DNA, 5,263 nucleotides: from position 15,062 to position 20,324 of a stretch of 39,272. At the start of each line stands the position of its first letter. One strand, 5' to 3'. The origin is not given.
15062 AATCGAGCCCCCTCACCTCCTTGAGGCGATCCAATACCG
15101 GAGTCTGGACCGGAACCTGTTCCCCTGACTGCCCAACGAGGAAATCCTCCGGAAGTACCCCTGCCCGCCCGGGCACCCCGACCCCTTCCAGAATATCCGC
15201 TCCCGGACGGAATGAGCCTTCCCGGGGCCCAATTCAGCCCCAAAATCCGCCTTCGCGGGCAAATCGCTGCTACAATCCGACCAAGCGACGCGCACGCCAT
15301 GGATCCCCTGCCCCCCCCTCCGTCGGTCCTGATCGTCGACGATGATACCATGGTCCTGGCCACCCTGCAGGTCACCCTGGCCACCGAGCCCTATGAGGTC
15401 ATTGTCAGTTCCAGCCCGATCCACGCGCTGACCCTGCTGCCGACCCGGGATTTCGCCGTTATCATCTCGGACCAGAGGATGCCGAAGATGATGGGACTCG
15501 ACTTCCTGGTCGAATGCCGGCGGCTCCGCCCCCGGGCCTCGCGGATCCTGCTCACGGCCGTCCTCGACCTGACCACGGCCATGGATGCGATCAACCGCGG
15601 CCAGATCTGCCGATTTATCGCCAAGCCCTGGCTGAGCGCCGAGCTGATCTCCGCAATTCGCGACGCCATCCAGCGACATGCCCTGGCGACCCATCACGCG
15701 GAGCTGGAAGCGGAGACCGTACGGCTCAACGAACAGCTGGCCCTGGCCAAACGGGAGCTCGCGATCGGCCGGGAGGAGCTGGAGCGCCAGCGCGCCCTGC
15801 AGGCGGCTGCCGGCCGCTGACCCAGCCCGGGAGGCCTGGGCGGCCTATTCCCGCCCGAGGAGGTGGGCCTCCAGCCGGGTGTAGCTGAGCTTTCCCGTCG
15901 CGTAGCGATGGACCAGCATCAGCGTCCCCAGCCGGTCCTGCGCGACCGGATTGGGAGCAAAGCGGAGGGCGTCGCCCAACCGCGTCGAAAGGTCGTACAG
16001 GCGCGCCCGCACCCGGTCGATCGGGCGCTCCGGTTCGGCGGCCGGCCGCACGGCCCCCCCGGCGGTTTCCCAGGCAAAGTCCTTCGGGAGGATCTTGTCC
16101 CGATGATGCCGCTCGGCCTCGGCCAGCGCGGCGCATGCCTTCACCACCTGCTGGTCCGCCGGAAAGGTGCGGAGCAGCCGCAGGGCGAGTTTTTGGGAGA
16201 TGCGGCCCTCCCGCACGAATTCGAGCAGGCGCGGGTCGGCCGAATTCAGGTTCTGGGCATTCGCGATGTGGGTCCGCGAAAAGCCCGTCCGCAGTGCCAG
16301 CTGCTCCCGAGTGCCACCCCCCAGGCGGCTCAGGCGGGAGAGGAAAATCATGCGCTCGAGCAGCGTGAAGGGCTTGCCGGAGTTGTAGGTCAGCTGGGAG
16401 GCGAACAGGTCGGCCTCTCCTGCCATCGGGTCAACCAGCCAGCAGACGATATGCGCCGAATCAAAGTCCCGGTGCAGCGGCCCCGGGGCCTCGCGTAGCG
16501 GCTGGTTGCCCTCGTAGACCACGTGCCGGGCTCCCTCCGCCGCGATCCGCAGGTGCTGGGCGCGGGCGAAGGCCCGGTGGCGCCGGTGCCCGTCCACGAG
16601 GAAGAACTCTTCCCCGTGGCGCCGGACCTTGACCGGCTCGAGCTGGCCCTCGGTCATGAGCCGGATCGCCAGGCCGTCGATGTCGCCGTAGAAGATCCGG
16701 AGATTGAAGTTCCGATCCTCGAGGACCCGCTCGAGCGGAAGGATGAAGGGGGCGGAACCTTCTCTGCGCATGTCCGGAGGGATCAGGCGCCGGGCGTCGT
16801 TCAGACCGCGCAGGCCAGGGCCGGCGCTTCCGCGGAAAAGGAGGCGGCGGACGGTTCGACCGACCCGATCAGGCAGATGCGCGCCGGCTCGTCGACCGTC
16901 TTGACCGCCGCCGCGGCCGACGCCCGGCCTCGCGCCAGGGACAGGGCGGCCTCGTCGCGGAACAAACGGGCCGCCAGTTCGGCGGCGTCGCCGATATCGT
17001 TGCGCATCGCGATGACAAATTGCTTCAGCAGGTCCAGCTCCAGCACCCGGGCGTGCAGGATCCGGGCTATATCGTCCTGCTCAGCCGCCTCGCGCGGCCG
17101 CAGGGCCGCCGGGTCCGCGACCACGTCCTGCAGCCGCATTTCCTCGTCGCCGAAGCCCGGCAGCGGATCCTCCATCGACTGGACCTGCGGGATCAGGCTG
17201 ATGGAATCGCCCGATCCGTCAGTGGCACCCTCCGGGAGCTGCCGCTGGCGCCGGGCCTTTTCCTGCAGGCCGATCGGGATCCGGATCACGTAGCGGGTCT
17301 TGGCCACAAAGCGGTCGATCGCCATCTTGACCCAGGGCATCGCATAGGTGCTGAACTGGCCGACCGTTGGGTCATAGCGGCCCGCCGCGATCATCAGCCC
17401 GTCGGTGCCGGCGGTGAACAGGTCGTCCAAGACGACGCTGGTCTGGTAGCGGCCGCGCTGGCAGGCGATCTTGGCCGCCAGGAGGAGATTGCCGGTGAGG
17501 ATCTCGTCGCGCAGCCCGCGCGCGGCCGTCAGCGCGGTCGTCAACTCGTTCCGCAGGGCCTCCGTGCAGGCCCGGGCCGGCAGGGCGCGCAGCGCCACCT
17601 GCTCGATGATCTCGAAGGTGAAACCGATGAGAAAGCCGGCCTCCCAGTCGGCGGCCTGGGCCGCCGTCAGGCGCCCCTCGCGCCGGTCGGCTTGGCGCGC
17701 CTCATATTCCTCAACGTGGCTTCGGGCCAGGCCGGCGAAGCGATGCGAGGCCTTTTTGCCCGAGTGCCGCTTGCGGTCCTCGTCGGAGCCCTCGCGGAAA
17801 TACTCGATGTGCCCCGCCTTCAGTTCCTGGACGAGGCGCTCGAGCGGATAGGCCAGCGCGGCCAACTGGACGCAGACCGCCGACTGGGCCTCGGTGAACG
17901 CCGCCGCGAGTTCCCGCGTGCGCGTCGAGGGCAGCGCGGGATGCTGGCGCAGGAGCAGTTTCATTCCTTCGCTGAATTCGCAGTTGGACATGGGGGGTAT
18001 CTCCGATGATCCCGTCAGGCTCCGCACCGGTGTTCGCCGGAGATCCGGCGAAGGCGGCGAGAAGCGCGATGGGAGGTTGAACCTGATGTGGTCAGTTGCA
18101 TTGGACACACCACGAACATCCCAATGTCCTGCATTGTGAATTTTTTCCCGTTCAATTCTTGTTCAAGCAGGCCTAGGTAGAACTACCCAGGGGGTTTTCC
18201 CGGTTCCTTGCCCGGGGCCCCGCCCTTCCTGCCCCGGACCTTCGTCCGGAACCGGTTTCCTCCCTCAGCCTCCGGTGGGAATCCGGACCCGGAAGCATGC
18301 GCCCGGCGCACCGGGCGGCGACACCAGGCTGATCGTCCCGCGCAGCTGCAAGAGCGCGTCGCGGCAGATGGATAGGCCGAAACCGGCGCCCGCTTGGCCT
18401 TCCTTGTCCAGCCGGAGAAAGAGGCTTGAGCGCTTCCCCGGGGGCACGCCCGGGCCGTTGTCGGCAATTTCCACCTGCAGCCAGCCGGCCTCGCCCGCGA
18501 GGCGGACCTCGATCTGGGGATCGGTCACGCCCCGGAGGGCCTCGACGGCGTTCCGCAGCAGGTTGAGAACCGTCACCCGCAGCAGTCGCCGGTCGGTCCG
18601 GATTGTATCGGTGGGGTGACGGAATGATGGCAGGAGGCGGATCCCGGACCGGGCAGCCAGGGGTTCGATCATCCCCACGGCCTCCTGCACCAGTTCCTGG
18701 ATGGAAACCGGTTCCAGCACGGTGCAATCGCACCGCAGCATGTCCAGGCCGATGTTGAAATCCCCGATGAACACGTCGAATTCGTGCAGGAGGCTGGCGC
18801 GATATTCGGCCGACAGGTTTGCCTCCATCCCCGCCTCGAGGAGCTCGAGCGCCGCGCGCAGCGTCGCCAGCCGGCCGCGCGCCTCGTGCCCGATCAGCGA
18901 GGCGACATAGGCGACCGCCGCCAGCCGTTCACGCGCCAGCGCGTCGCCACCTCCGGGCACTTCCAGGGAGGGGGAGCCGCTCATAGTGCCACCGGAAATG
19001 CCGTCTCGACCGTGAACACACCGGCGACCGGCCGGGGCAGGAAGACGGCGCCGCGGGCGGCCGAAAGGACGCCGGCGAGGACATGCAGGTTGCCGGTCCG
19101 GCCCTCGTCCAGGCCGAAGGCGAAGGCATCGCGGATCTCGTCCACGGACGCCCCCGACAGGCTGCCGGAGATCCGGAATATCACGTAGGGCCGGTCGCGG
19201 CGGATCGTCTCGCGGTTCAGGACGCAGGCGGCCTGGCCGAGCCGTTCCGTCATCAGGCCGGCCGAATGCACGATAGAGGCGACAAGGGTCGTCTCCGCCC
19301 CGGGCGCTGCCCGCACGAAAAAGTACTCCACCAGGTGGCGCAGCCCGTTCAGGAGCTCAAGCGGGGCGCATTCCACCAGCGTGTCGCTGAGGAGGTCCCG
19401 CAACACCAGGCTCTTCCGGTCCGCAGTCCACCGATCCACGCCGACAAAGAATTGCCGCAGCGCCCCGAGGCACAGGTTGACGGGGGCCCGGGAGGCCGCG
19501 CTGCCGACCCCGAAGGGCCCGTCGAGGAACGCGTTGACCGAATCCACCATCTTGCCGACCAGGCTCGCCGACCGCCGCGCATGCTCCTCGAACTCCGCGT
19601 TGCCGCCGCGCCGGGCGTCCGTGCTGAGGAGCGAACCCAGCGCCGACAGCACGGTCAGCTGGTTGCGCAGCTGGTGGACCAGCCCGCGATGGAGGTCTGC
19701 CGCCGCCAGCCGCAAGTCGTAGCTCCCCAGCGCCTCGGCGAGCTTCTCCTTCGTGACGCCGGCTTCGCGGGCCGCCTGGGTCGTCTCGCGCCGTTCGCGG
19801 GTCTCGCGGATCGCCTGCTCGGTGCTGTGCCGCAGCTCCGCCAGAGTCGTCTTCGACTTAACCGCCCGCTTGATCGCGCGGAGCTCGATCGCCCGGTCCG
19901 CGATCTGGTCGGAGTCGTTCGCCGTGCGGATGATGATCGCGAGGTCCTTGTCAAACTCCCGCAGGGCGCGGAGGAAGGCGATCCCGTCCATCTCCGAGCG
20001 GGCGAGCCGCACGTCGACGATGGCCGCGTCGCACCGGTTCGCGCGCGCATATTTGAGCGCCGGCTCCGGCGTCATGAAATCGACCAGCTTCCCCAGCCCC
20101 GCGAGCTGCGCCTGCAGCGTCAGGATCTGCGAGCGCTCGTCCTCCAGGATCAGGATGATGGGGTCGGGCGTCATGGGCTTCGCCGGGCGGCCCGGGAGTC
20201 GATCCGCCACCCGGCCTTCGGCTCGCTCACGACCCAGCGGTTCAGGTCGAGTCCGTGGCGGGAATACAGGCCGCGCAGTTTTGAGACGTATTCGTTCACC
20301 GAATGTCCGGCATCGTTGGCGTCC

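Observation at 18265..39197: Self-contained type IV filament locus mixing T2SS, T4aP and T4bP characters, with its own signalling module and a giant secreted protein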

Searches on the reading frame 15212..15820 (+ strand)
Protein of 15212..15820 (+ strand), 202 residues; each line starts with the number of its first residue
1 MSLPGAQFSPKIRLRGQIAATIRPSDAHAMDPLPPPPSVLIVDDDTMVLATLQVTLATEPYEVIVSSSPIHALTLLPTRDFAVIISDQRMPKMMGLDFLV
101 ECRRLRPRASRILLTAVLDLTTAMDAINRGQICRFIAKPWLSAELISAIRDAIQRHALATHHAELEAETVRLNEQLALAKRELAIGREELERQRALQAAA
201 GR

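Call 98: search_protein_families(library=pfam, proteins=[window:15212-15820:+], max_evalue=0.001)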
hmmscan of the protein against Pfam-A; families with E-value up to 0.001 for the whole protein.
window:15212-15820:+ (202 aa): 1 family
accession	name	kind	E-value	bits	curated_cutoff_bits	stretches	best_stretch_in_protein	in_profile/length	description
PF00072.30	Response_reg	-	2e-17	63.8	30.2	1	39-150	1-111/111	Response regulator receiver domain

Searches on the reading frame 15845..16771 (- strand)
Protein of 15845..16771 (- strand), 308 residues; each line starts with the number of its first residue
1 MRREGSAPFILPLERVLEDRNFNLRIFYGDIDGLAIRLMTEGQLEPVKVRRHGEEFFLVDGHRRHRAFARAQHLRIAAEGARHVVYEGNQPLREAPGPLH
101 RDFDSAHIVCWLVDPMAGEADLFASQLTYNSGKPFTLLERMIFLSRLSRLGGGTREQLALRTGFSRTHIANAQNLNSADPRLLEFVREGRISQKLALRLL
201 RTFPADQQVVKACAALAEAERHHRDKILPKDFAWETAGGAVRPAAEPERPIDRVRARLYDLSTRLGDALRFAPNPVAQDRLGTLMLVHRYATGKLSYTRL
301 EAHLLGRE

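Call 61: search_protein_families(library=pfam, proteins=[window:15845-16771:-], max_evalue=0.001)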
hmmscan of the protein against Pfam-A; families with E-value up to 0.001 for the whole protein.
window:15845-16771:- (308 aa): 1 family
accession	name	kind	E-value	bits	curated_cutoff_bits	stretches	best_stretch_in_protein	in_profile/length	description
PF17762.8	HTH_ParB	-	3.1e-06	27.7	22.6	1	144-212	12-80/102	ParB HTH domain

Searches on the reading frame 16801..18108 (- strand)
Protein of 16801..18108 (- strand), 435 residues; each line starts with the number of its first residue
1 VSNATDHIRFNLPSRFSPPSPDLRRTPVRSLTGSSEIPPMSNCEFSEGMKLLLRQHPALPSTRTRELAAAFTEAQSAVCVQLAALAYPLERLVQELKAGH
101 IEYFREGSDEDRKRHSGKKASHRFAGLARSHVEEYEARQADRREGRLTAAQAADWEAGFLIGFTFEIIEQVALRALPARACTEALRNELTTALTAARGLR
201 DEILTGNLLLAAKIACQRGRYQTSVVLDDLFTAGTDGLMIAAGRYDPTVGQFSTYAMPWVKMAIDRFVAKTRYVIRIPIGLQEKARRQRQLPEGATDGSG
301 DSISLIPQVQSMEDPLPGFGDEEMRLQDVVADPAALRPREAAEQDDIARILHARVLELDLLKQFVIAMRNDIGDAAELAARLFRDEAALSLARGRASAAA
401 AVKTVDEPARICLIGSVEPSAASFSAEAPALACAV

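Call 7: search_protein_families(library=pfam, proteins=[window:16801-18108:-], max_evalue=0.1)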
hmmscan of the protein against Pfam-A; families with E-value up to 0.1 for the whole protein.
window:16801-18108:- (435 aa): 1 family
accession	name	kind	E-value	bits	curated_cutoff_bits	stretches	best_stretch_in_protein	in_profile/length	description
PF04542.20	Sigma70_r2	-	9e-05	22.6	24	1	221-270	17-67/71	Sigma-70 region 2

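Call 9: search_protein_families(library=ncbifam, proteins=[window:16801-18108:-], max_evalue=0.1)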
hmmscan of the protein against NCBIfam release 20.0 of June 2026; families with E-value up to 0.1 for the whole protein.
window:16801-18108:- (435 aa): 37 families (the best 25 are shown)
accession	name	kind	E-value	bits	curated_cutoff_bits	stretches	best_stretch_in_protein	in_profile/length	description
TIGR02997.1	Sig70-cyanoRpoD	subfamily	1.1e-16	61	384.5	1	185-290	61-165/298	RNA polymerase sigma factor, RpoD/SigA family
NF041931.2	MzaA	equivalog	2e-14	53.4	800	1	180-291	457-567/726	MZA anti-phage system associated sigma-70 family RNA polymerase sigma factor MzaA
TIGR02394.1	rpoS_proteo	equivalog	6.6e-14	52.1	378.7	1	191-281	36-128/285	RNA polymerase sigma factor RpoS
TIGR02393.1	RpoD_Cterm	equivalog_domain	5.5e-13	49.1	354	1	201-287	3-88/238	RNA polymerase sigma factor RpoD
NF004207.0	PRK05657.1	equivalog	1.7e-12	47.3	394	1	194-280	85-170/329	RNA polymerase sigma factor RpoS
NF004615.0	PRK05949.1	subfamily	5.7e-11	41.9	530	1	186-287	79-179/327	RNA polymerase sigma factor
NF005785.0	PRK07598.1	equivalog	1.2e-10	40.8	554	1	194-288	171-264/415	RNA polymerase sigma factor SigC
NF005643.0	PRK07406.1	equivalog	1.6e-10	40.6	500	1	186-288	148-249/397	RNA polymerase sigma factor RpoD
NF005642.0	PRK07405.1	subfamily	3.9e-10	39.4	524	1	185-290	69-177/318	RNA polymerase sigma factor SigD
NF005920.0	PRK07921.1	subfamily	5.7e-10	38.7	464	1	180-287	72-178/328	RNA polymerase sigma factor SigB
NF004565.0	PRK05901.2-3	equivalog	8e-10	38.1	484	1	186-283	241-337/501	RNA polymerase sigma factor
NF004566.0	PRK05901.2-4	equivalog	6.7e-09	35.4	531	1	201-283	195-276/448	RNA polymerase sigma factor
TIGR02980.1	SigBFG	subfamily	7e-09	35.7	234.35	1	199-291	4-95/227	SigB/SigF/SigG family RNA polymerase sigma factor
NF004208.0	PRK05658.1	equivalog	7.5e-09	35.1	555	1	190-285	384-478/631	RNA polymerase sigma factor RpoD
TIGR02937.1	sigma70-ECF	superfamily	1.1e-08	34.9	42.9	1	200-369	3-129/165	sigma-70 family RNA polymerase sigma factor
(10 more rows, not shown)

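Call 102: search_solved_structures(query=window:16801-18108:-, max_evalue=0.01, show_alignments=1)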
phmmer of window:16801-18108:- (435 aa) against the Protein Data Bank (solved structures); distinct sequences matched with E-value up to 0.01: 62 (the best 60 are shown).
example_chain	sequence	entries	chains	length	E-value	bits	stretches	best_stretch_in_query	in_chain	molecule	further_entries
6omf_F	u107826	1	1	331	2.7e-11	46.1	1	199-371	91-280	RNA polymerase sigma factor RpoS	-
6kj6_F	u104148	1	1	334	2.8e-11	46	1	199-371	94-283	RNA polymerase sigma factor RpoS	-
5ipl_F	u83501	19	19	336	2.8e-11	46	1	199-371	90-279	RNA polymerase sigma factor RpoS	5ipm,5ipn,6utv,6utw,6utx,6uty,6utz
6uu8_FFF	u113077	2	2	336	1.6e-10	43.5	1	198-371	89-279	RNA polymerase sigma factor RpoS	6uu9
9dvs_G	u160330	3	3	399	8.7e-09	37.8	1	163-289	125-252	RNA polymerase sigma factor SigA1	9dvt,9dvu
8h3v_G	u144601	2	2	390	4.7e-08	35.4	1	192-289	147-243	RNA polymerase sigma factor SigA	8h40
7ye1_F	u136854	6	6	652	5.9e-08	35.1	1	195-410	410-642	RNA polymerase sigma factor RpoD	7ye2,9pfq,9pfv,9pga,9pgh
8dy7_F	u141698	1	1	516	6.6e-08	34.9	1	184-292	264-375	RNA polymerase sigma factor SigA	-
8dy9_F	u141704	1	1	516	6.6e-08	34.9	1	184-292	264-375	RNA polymerase sigma factor SigA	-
7pp4_f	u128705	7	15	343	7.1e-08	34.8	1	185-355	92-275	RNA polymerase sigma factor SigB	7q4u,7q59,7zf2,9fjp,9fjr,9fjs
8gzg_F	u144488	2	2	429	2.3e-07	33.1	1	196-289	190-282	RNA polymerase sigma factor SigA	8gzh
8k60_F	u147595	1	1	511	2.7e-07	32.9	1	184-292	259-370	RNA polymerase principal sigma factor HrdB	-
7vpz_F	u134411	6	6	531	2.9e-07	32.8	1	184-292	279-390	RNA polymerase principal sigma factor HrdB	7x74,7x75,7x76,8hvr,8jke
7vpd_F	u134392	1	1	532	2.9e-07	32.8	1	184-292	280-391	RNA polymerase sigma factor SigA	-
7vf9_F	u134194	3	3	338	7.1e-07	31.5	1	200-283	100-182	RNA polymerase sigma factor RpoS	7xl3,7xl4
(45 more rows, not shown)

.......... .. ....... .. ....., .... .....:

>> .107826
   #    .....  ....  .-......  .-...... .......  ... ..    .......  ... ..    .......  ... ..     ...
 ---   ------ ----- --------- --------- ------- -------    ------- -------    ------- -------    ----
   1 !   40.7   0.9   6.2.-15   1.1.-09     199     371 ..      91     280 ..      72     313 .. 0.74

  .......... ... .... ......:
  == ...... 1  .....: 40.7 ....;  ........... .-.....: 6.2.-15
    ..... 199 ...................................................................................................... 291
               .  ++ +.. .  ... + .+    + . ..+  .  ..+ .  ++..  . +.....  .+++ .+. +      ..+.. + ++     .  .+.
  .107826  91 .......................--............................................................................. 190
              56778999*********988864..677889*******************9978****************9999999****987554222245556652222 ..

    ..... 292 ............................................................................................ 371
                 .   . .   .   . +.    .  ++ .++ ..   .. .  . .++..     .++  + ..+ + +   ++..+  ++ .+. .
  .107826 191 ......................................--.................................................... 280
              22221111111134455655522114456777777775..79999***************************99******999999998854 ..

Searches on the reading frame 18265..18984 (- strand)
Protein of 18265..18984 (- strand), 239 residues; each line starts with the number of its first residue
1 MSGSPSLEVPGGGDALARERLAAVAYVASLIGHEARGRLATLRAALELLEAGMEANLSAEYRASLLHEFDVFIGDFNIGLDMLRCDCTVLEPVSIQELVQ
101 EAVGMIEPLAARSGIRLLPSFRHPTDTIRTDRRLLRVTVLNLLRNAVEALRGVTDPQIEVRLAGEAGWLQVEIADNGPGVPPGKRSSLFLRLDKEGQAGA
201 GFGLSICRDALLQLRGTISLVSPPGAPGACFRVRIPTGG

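Call 7: search_protein_families(library=pfam, proteins=[window:18265-18984:-], max_evalue=0.1)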
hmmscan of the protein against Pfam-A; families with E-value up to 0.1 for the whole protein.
window:18265-18984:- (239 aa): 3 families
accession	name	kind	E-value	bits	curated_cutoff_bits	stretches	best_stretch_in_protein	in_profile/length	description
PF02518.31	HATPase_c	-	4.9e-19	69.3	26.4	1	131-237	2-109/111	Histidine kinase-, DNA gyrase B-, and HSP90-like ATPase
PF13581.12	HATPase_c_2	-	0.0032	17.9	27.4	1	142-204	39-102/127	Histidine kinase-like ATPase domain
PF14501.12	HATPase_c_5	-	0.0078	16.5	22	1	138-219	9-87/102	GHKL domain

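Call 9: search_protein_families(library=ncbifam, proteins=[window:18265-18984:-], max_evalue=0.1)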
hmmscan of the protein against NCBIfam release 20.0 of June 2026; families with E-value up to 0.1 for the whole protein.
window:18265-18984:- (239 aa): 74 families (the best 25 are shown)
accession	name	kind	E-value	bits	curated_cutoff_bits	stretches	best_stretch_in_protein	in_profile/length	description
NF008468.0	PRK11360.1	equivalog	9.9e-23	80.3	646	1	18-237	390-608/616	two-component system sensor histidine kinase AtoS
NF040691.1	MtrAB_MtrB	equivalog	3.9e-16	59.2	450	1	29-236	276-491/507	MtrAB system histidine kinase MtrB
NF006800.0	PRK09303.1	equivalog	8.6e-15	54.5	342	1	21-236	148-376/383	histidine kinase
NF052574.1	HisKinEspCMyxo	equivalog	1.3e-14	53.3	1200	1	16-237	409-637/785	serine histidine kinase EspC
NF007793.0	PRK10490.1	equivalog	3e-14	52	1123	1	80-237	722-882/895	two-component system sensor histidine kinase KdpD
NF046044.1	PnpS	equivalog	8.5e-14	51.4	400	1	90-236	242-390/390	two-component system histidine kinase PnpS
NF008312.0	PRK11100.1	equivalog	1.9e-13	50.1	356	1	25-233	258-470/477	two-component system sensor histidine kinase CreC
NF008298.1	PRK11086.1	subfamily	1.9e-13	49.7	520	1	137-237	425-525/529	DcuS/MalK family sensor histidine kinase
TIGR02956.1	TMAO_torS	equivalog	6.2e-13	47.8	676.5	1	91-236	535-681/967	TMAO reductase system sensor histidine kinase/response regulator TorS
NF007688.0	PRK10364.1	equivalog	2.6e-12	46.2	479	1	18-236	234-450/460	two-component system sensor histidine kinase ZraS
NF008293.1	PRK11073.1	equivalog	3.6e-12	46.2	240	1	21-226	128-338/349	nitrogen regulation protein NR(II)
TIGR02966.1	phoR_proteo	equivalog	6.8e-12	45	334.2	1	87-235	183-333/333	phosphate regulon sensor histidine kinase PhoR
NF007898.0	PRK10604.1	equivalog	7.1e-12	45.2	478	1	29-237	217-423/433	two-component system sensor histidine kinase RstB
NF041832.1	near_NosP_CTERM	subfamily_domain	1.7e-11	43.9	400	1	90-238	78-226/370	NahK/ErcS family hybrid sensor histidine kinase/response regulator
TIGR02916.1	PEP_his_kin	equivalog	4.4e-11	42.1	300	1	126-236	571-679/679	XrtA/PEP-CTERM system histidine kinase PrsK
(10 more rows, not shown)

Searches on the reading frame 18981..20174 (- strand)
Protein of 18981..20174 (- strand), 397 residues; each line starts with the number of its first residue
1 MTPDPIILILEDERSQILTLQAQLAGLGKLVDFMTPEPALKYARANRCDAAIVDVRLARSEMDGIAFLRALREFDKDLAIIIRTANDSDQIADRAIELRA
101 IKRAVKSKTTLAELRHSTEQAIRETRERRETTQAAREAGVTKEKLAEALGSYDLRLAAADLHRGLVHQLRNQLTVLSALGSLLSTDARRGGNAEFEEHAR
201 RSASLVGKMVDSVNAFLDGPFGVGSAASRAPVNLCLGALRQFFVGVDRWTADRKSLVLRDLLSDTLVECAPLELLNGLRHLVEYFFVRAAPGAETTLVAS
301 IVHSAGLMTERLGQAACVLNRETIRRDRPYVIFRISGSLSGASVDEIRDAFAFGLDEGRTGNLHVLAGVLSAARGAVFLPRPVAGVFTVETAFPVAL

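Call 7: search_protein_families(library=pfam, proteins=[window:18981-20174:-], max_evalue=0.1)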
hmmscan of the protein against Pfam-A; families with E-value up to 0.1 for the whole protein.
window:18981-20174:- (397 aa): 3 families
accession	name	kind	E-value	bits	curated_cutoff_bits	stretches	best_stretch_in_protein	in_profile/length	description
PF00072.30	Response_reg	-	1.8e-11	44.6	30.2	1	7-106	1-99/111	Response regulator receiver domain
PF00512.31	HisKA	-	0.017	15.6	26.9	1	163-213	7-57/66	His Kinase A (phospho-acceptor) domain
PF02627.25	CMD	-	0.071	13.5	23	0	132-150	46-64/84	Carboxymuconolactone decarboxylase family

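Call 9: search_protein_families(library=ncbifam, proteins=[window:18981-20174:-], max_evalue=0.1)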
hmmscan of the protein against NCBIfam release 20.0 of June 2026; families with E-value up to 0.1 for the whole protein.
window:18981-20174:- (397 aa): 22 families
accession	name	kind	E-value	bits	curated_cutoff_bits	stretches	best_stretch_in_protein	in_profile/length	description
NF007689.0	PRK10365.1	equivalog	1.4e-09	37.3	760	1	7-137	8-136/441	sigma-54-dependent response regulator transcription factor ZraR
NF041946.1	LuxO_transreg_Vib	equivalog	1.7e-05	23.8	800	1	11-138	3-128/463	quorum-sensing sigma-54 dependent transcriptional regulator LuxO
NF008078.0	PRK10816.1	equivalog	1.8e-05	24.3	336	1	7-90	3-85/223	two-component system response regulator PhoP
NF045505.1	RR_RssB_Pseudo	equivalog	1.8e-05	24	700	1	32-145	34-145/394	two-component system response regulator RssB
NF051870.1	NAssimRespRegNtrX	equivalog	3.3e-05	23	600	1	37-143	35-140/452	nitrogen assimilation response regulator NtrX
NF008469.0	PRK11361.1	equivalog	4.1e-05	22.5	714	1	1-127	1-125/461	acetoacetate metabolism transcriptional regulator AtoC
TIGR01387.1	cztR_silR_copR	subfamily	5e-05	23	279.2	1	7-130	1-122/218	heavy metal response regulator transcription factor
NF007663.1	PRK10336.1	equivalog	5.5e-05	23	345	1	7-123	3-117/219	quorum sensing response regulator transcription factor QseB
TIGR01818.1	ntrC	equivalog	0.00011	21.1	558.6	1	7-145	1-137/463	nitrogen regulation protein NR(I)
NF007969.0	PRK10693.1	equivalog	0.0018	17.4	329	1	7-100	10-102/337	two-component system response regulator RssB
TIGR02875.1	spore_0_A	equivalog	0.0022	17.3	200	1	39-131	40-131/262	sporulation transcription factor Spo0A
TIGR03787.1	marine_sort_RR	equivalog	0.0023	17.5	335.7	1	7-90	3-87/227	proteobacterial dedicated sortase system response regulator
NF011695.0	PRK15115.1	equivalog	0.0061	15.4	763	1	8-143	10-141/445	two-component system response regulator GlrR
NF033117.2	vanR_ACDEGLN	exception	0.0064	16.1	350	1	7-90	1-82/226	VanR-ABDEGLN family response regulator transcription factor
NF041734.1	resp_reg_RppA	equivalog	0.0066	15.8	250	1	7-95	3-90/229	two-component system response regulator RppA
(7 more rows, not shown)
